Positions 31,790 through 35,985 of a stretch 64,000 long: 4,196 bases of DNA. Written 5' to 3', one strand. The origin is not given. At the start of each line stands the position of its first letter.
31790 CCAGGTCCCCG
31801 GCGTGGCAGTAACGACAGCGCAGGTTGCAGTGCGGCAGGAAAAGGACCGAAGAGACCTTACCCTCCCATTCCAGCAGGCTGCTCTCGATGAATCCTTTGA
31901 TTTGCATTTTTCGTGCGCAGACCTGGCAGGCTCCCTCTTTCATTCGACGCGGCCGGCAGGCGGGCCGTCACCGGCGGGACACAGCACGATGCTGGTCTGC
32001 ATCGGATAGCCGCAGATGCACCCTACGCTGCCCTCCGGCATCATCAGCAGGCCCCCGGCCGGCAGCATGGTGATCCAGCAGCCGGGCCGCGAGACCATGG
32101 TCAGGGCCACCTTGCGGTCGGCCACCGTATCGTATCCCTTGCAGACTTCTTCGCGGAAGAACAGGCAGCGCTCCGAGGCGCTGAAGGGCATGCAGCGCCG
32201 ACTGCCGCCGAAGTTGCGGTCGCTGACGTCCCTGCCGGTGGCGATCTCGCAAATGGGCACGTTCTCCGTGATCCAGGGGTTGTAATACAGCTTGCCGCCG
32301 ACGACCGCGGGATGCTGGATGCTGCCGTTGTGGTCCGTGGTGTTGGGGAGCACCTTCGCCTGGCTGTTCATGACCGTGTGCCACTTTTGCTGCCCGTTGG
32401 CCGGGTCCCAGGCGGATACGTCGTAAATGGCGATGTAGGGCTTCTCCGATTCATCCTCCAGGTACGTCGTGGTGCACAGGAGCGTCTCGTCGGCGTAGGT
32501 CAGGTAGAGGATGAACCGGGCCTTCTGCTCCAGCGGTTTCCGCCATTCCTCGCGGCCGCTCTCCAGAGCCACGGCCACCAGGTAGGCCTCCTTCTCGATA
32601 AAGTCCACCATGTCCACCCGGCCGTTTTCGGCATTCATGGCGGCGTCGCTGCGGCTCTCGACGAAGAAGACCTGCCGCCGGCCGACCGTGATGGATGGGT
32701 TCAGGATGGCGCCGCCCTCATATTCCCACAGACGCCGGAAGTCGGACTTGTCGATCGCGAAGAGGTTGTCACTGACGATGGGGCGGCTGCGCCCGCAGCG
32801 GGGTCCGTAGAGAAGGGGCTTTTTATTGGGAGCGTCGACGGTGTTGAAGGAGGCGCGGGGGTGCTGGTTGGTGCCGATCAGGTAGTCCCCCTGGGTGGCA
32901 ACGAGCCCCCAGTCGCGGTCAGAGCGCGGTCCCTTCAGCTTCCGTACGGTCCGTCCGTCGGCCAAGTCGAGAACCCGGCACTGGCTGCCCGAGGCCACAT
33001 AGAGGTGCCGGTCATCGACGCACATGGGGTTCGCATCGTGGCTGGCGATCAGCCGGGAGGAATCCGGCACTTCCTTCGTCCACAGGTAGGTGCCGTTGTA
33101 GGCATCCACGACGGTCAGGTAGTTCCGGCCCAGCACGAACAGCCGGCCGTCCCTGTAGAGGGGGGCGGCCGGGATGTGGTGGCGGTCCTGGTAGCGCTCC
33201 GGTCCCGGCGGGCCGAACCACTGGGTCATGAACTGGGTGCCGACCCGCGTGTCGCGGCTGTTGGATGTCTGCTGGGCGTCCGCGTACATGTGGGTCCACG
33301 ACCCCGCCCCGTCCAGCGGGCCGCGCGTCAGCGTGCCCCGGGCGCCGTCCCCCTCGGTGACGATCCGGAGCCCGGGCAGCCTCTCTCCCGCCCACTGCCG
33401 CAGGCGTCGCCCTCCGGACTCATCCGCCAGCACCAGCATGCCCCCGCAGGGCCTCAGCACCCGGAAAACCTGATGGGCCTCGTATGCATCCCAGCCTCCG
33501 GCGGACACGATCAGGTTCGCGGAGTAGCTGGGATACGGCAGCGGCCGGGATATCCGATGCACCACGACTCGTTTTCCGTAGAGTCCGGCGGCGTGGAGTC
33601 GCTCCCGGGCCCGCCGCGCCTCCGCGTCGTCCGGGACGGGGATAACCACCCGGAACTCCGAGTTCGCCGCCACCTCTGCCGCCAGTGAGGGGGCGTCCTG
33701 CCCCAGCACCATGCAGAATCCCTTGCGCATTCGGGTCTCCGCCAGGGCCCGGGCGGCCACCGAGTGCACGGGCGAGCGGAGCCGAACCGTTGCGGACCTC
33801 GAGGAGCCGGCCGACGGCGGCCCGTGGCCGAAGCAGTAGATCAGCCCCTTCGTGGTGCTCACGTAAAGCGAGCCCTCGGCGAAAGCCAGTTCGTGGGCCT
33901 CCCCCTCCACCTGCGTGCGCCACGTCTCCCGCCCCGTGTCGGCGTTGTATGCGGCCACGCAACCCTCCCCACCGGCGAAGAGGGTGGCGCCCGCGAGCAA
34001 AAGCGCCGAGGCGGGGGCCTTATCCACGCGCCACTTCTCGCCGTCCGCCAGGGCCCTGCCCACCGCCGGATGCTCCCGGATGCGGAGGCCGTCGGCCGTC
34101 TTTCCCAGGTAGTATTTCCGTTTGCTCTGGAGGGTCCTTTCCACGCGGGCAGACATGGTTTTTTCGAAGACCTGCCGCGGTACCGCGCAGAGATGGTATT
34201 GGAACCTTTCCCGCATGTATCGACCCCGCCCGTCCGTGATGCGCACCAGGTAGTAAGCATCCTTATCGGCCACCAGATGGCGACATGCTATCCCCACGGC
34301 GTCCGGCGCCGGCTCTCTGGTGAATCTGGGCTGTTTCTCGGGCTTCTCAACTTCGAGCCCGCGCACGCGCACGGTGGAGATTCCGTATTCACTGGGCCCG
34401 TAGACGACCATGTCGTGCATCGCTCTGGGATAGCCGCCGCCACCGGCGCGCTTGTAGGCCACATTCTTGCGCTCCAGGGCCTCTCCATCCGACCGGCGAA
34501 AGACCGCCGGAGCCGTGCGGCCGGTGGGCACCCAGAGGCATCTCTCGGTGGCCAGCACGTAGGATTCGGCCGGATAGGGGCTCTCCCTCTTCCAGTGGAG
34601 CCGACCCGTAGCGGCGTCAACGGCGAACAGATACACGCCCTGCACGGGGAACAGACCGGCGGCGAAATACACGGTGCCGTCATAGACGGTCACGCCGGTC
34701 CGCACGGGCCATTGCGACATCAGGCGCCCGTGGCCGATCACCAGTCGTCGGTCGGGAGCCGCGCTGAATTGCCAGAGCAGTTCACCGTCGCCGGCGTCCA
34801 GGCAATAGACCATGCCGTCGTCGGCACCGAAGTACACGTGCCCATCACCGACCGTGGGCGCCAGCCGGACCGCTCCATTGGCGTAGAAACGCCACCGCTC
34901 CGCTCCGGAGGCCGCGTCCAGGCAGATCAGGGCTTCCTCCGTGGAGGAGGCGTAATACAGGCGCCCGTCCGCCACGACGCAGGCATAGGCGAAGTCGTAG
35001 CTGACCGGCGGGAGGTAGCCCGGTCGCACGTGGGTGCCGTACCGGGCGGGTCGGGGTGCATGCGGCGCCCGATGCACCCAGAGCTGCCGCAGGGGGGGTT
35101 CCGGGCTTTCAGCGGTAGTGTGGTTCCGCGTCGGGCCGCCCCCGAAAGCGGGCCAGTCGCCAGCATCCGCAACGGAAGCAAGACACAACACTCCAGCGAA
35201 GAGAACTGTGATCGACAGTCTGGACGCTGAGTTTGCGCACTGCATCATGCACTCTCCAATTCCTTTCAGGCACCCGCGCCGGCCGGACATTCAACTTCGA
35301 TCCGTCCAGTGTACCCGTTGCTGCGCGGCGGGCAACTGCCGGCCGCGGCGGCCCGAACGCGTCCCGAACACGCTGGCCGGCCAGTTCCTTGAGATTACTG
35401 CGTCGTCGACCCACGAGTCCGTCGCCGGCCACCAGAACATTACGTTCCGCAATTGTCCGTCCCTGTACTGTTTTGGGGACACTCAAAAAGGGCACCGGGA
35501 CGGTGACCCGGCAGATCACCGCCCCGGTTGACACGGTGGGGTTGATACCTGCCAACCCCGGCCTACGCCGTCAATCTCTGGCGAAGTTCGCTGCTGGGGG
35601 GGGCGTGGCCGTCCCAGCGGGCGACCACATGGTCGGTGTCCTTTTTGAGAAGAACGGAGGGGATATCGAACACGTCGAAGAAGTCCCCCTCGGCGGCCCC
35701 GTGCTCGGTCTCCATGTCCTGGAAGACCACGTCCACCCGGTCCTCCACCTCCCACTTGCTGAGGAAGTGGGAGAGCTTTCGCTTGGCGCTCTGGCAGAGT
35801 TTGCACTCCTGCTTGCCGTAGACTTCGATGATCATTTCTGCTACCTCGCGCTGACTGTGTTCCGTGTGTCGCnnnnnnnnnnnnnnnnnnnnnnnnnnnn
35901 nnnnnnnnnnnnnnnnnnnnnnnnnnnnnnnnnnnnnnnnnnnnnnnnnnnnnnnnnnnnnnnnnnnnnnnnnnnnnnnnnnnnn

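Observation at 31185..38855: Class III (anaerobic) RNR cluster interrupted by a 1100-aa secreted PQQ-propeller gene that is translationally coupled to nrdG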

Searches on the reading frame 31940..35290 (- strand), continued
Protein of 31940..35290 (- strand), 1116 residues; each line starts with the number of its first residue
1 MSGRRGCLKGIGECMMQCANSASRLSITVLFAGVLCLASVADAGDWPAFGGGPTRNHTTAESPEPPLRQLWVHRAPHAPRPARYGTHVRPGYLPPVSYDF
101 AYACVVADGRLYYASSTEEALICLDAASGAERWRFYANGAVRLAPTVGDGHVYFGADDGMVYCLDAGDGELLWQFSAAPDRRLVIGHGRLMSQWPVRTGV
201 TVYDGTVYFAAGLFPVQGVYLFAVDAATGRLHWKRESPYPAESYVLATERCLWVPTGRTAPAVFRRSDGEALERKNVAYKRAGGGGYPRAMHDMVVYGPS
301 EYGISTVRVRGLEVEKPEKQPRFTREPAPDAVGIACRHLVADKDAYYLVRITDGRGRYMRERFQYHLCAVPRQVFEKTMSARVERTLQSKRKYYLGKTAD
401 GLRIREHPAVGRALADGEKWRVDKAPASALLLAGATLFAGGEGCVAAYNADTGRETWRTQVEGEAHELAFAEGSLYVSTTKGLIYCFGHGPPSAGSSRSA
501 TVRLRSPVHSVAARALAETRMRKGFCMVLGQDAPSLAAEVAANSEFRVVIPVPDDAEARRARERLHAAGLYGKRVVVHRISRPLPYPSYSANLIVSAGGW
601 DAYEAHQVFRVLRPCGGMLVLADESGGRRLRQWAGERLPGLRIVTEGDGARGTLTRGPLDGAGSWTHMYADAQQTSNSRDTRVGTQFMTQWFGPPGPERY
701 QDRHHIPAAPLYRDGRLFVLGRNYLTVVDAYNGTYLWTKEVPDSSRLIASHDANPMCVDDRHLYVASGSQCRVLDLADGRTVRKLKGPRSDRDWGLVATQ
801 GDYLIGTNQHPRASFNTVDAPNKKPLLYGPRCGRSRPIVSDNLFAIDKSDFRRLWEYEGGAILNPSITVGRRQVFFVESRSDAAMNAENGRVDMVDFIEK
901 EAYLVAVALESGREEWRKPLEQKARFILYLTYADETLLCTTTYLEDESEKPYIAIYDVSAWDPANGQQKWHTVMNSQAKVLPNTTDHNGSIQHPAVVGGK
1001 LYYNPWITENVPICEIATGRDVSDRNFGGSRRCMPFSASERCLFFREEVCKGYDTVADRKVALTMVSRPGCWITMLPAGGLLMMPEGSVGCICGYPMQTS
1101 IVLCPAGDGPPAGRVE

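Call 78: fold_search(model_id=the predicted structure, library=pdb)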
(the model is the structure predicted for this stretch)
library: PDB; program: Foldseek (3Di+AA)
matches with E <= 10: 1972; with E <= 0.001: 755
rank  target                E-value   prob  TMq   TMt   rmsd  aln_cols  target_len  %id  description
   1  6l8a_F                4.8e-18  1.00  0.28  0.62   5.9       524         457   12  Tetrathionate hydrolase from Acidithiobacillus ferrooxidans (released 2020-11-11)
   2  6l8a_D                5.6e-18  1.00  0.27  0.59   6.0       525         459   13  Tetrathionate hydrolase from Acidithiobacillus ferrooxidans (released 2020-11-11)
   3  6l8a_C                9.5e-18  1.00  0.26  0.61   7.9       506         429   16  Tetrathionate hydrolase from Acidithiobacillus ferrooxidans (released 2020-11-11)
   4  8gy2_A                1.1e-17  1.00  0.27  0.39  10.3       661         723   12  Cryo-EM Structure of Membrane-Bound Alcohol Dehydrogenase from Gluconobacter oxydans (released 2023-08-02)
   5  6l8a_A                1.1e-17  1.00  0.26  0.57   8.6       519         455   15  Tetrathionate hydrolase from Acidithiobacillus ferrooxidans (released 2020-11-11)
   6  6l8a_B                1.6e-17  1.00  0.26  0.58   8.3       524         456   15  Tetrathionate hydrolase from Acidithiobacillus ferrooxidans (released 2020-11-11)
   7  6l8a_E                1.8e-17  1.00  0.28  0.62   6.1       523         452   12  Tetrathionate hydrolase from Acidithiobacillus ferrooxidans (released 2020-11-11)
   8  7cqy_D                2.2e-17  1.00  0.27  0.59   6.3       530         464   13  Tetrathionate hydrolase from Acidithiobacillus ferrooxidans mutant - D325N (released 2021-01-27)
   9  1kv9                  2.5e-17  1.00  0.26  0.42  11.8       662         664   14  Structure at 1.9 A Resolution of a Quinohemoprotein Alcohol Dehydrogenase from Pseudomonas putida HK5 (released 2002-07-10)
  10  7cqy_E                3.2e-17  1.00  0.26  0.59   5.9       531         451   12  Tetrathionate hydrolase from Acidithiobacillus ferrooxidans mutant - D325N (released 2021-01-27)
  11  9a3d_MODEL_1_A        3.4e-17  1.00  0.24  0.62   7.5       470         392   16  Model of E. coli BamB by in-cell photo-crosslinking MS and deep learning (released 2023-02-24)
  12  3q7m                  4.0e-17  1.00  0.24  0.70   6.3       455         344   14  The crystal structure of BamB from the BAM complex in spacegroup I222 (released 2011-02-09)
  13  3q54                  4.0e-17  1.00  0.24  0.67   7.7       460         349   15  Crystal structure of Escherichia coli BamB (released 2012-05-09)
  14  7cqy_C                7.1e-17  1.00  0.26  0.63   7.0       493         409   15  Tetrathionate hydrolase from Acidithiobacillus ferrooxidans mutant - D325N (released 2021-01-27)
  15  9cnz_B                7.9e-17  1.00  0.25  0.70   5.8       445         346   16  Structure of BAM complexed with PTB2 ligand in detergent (released 2024-12-25)
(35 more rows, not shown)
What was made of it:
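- On BamB-like / PQQ_2 repeat beta-propeller proteins: Foldseek hits BamB and tetrathionate hydrolase at E 1e-17 (call 78).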

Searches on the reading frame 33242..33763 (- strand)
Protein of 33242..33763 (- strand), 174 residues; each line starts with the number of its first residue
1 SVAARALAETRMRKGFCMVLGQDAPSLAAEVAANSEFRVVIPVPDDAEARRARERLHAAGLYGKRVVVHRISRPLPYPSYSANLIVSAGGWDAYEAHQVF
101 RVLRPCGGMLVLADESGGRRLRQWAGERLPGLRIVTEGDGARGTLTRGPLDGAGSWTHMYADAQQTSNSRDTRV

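Call 52: search_protein_families(library=pfam, proteins=[window:33242-33763:-], max_evalue=1)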
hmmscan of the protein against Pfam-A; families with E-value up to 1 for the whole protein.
seq(174 aa): 1 family
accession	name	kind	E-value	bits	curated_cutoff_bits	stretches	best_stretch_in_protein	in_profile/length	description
PF05036.18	SPOR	-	0.027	15.3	21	1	22-61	30-70/76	SPOR domain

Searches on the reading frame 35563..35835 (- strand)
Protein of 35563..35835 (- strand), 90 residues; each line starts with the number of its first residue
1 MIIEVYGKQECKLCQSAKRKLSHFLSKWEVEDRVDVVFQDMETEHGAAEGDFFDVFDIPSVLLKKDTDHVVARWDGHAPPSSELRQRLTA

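Call 3: search_protein_families(library=pfam, proteins=[window:35563-35835:-], max_evalue=0.01)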
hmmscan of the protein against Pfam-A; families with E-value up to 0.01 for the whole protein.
window:35563-35835:- (90 aa): 1 family
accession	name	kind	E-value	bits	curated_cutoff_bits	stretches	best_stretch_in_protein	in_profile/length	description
PF05768.20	Glrx-like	-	0.00037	21.2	26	1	3-44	2-39/77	Glutaredoxin-like domain (DUF836)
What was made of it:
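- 35563..35835 (-): Small thioredoxin-fold redoxin, 90 aa, with C11-K-L-C14 and cis-Pro P59. Presumed electron donor to NrdD. Pfam Glrx-like scores 21 bits, below the cut-off of 26 (call 3).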

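Call 4: search_protein_families(library=ncbifam, proteins=[window:35563-35835:-], max_evalue=0.01)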
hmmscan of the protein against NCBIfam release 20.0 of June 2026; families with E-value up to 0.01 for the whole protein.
window:35563-35835:- (90 aa): 0 families

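Call 33: search_solved_structures(query=A2, max_evalue=1)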
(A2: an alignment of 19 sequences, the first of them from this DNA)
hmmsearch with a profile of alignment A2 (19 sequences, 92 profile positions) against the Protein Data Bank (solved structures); distinct sequences matched with E-value up to 1: 156 (the best 60 are shown).
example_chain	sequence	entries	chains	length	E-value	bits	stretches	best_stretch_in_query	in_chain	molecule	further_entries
1j08_A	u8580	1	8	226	9.3e-15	57.6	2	2-89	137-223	glutaredoxin-like protein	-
1a8l_A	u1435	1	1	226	1.2e-14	57.2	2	2-89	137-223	PROTEIN DISULFIDE OXIDOREDUCTASE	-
1fo5_A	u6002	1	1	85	9.6e-10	41.5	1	2-68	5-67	THIOREDOXIN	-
2ywm_A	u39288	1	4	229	4.2e-09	39.4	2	2-79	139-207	Glutaredoxin-like protein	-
2ayt_A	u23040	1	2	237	4.7e-09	39.3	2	2-79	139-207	glutaredoxin-like protein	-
1nho_A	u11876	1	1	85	3.7e-07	33.2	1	2-73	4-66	Probable Thioredoxin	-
8xyw_A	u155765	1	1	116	1e-06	31.8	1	6-88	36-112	De novo designed Trx-3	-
2gzy_A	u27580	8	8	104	3.3e-06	30.2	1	6-90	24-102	Thioredoxin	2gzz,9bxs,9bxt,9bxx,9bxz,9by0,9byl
4euy_A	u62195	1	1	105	4.1e-05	26.6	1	6-88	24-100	Uncharacterized protein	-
2hls_A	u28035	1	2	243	8.2e-05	25.7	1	3-64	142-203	protein disulfide oxidoreductase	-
4mnn_A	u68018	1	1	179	0.00013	25.1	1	2-66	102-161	Glutaredoxin related protein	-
3zij_A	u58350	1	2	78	0.00013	25.1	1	2-71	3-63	THIOREDOXIN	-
2ipa_A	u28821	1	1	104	0.00019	24.5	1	11-90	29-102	Thioredoxin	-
4ba7_A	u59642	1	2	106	0.00022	24.3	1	7-90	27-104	LBCA THIOREDOXIN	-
2voc_A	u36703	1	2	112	0.00024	24.2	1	11-90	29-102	THIOREDOXIN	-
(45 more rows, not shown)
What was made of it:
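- On NrdH / glutaredoxin-like redoxin: The profile hits glutaredoxin-like and thioredoxin structures at E 1e-14 to 1e-9 (call 33).
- Closest known: Methanosarcina barkeri class III RNR. Different: The redoxin is closer to small archaeal thioredoxin and PDO-type proteins than to NrdH (call 33).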

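Call 34: search_protein_families(library=pfam, alignment_id=A2, max_evalue=0.1)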
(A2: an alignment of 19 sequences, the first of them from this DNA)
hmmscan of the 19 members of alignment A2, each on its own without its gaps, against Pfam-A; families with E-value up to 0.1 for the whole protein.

A. member 1, seq(90 aa): 1 family
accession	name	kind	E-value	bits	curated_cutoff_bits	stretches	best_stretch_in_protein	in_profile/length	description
PF05768.20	Glrx-like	-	0.00037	21.2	26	1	3-44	2-39/77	Glutaredoxin-like domain (DUF836)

B. families by the number of members that match (of 19 scanned): 8 families
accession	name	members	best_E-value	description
PF05768.20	Glrx-like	15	1.3e-05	Glutaredoxin-like domain (DUF836)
PF13098.12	Thioredoxin_2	13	5.1e-05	Thioredoxin-like domain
PF13192.12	Thioredoxin_3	11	9.9e-14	Thioredoxin domain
PF00462.30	Glutaredoxin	10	3e-07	Glutaredoxin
PF00085.26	Thioredoxin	4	0.034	Thioredoxin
PF24317.1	PSI_Plexin-B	1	0.0039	Plexin-B, PSI domain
PF13462.12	Thioredoxin_4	1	0.054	Thioredoxin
PF13728.12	TraF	1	0.071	F plasmid transfer operon protein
